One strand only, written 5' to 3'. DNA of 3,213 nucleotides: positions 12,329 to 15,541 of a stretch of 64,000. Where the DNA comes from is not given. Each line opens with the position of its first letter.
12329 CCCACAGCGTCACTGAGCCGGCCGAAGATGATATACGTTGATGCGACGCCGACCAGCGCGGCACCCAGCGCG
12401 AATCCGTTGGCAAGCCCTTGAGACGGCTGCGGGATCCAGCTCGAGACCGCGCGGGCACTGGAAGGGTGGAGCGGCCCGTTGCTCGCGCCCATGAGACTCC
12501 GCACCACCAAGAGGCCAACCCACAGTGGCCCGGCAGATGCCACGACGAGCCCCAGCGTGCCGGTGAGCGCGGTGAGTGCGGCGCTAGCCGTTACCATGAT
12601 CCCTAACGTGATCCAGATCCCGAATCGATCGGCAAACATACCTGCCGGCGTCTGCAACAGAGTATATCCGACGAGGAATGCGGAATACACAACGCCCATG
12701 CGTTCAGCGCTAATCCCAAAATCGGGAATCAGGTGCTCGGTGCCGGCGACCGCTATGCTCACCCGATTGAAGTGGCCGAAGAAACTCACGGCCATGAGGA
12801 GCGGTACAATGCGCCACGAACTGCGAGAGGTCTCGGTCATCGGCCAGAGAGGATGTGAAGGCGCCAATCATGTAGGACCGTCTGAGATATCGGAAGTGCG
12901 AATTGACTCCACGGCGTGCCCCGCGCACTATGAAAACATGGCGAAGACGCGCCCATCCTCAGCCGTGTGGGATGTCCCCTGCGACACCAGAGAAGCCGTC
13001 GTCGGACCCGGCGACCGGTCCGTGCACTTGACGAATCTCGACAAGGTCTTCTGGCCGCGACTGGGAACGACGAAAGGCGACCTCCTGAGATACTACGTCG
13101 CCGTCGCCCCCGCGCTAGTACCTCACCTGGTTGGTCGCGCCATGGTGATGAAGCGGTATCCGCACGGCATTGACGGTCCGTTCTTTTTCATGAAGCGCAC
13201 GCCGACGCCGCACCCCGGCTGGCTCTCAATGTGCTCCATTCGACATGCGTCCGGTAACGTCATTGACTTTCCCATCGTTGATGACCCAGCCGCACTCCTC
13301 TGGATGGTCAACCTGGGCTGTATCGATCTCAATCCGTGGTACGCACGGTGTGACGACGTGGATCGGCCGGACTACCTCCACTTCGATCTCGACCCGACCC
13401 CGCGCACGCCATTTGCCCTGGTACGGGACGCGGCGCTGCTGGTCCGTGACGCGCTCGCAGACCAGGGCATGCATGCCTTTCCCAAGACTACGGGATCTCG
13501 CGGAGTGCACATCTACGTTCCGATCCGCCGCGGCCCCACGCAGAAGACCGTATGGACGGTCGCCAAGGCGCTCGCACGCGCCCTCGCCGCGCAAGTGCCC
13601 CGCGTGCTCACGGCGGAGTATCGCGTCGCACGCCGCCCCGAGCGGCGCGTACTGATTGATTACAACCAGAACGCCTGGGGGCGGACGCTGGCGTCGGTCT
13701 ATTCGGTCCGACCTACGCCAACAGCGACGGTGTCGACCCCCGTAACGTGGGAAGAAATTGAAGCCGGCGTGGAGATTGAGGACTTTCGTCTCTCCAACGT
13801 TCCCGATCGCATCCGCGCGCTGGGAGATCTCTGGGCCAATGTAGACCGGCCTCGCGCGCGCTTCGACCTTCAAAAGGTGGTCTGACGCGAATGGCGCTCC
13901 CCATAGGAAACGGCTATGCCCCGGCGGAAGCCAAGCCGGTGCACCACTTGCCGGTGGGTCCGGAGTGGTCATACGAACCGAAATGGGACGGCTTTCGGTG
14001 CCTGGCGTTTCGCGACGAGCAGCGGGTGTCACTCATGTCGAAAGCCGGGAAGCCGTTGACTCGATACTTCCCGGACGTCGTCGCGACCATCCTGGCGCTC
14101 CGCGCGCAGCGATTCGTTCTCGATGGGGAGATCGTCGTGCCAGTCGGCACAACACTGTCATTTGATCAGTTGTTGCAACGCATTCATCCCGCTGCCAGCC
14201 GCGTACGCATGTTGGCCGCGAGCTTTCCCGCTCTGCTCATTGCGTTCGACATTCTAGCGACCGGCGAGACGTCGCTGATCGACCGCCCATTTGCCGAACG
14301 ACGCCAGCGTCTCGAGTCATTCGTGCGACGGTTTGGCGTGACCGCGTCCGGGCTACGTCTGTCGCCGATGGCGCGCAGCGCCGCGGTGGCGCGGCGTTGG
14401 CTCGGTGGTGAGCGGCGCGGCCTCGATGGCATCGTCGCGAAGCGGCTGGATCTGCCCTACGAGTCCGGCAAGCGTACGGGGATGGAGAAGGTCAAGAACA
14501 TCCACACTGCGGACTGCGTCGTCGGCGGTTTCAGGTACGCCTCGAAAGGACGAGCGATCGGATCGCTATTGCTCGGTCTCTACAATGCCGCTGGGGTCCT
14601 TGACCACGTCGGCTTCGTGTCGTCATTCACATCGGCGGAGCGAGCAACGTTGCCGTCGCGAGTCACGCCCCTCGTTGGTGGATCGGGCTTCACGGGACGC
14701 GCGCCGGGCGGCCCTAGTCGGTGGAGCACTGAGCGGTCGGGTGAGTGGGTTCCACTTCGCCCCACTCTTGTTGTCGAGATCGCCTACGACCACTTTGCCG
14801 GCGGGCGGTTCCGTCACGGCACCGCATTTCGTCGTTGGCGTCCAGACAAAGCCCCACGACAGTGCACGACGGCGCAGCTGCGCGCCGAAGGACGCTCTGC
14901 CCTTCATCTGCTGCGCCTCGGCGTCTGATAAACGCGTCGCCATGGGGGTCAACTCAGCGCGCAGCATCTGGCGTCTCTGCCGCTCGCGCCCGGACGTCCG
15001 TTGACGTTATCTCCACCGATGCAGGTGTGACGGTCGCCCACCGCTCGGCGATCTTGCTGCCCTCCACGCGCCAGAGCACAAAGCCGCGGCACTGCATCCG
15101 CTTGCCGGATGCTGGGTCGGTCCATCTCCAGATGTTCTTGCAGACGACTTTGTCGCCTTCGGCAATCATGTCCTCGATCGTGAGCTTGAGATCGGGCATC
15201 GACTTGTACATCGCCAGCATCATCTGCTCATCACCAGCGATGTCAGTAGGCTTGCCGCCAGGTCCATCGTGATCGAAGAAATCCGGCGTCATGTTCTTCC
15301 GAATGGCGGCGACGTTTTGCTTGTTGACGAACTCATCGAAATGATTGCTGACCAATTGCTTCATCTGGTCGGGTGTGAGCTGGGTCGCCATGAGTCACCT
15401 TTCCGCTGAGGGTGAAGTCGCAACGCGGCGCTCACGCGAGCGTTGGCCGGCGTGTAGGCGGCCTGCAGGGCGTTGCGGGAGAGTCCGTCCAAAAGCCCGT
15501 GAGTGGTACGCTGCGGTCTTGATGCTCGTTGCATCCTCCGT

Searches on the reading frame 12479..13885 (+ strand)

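Call 94: search_protein_families(library=pfam, proteins=[window:12479-13885:+], max_evalue=0.0001)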
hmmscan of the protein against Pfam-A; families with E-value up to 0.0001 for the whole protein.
window:12479-13885:+ (468 aa): 2 families
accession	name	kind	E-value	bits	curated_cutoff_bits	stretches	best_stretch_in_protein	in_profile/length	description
PF21686.3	LigD_Prim-Pol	-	8.5e-85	284.8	27.4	1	198-452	1-254/254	LigD, primase-polymerase domain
PF01896.25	DNA_primase_S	-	4.4e-08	34.1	26.8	1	302-424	1-163/163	DNA primase small subunit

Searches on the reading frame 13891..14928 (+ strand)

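Call 94: search_protein_families(library=pfam, proteins=[window:13891-14928:+], max_evalue=0.0001)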
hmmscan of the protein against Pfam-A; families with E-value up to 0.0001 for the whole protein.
window:13891-14928:+ (345 aa): 2 families
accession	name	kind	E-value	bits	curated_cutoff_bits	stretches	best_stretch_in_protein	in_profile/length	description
PF01068.26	DNA_ligase_A_M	-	2.9e-30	105.9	26.2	1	24-202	20-204/204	ATP dependent DNA ligase domain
PF04679.21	DNA_ligase_A_C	-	1.3e-12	48.4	27.5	1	220-320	2-94/94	ATP dependent DNA ligase C terminal region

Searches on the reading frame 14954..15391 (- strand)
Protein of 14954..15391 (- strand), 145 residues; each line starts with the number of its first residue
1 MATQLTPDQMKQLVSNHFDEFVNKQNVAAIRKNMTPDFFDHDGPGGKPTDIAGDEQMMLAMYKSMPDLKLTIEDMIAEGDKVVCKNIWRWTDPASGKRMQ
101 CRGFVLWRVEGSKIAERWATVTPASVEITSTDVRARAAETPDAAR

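Call 94: search_protein_families(library=pfam, proteins=[window:14954-15391:-], max_evalue=0.0001)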
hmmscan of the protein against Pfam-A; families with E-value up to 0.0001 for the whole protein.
window:14954-15391:- (145 aa): 2 families
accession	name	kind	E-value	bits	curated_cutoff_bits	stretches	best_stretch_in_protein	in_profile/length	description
PF07366.18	SnoaL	-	9e-19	68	28.4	1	14-120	3-116/126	SnoaL-like polyketide cyclase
PF12680.13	SnoaL_2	-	2.8e-15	57.2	27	1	17-116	4-101/102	SnoaL-like domain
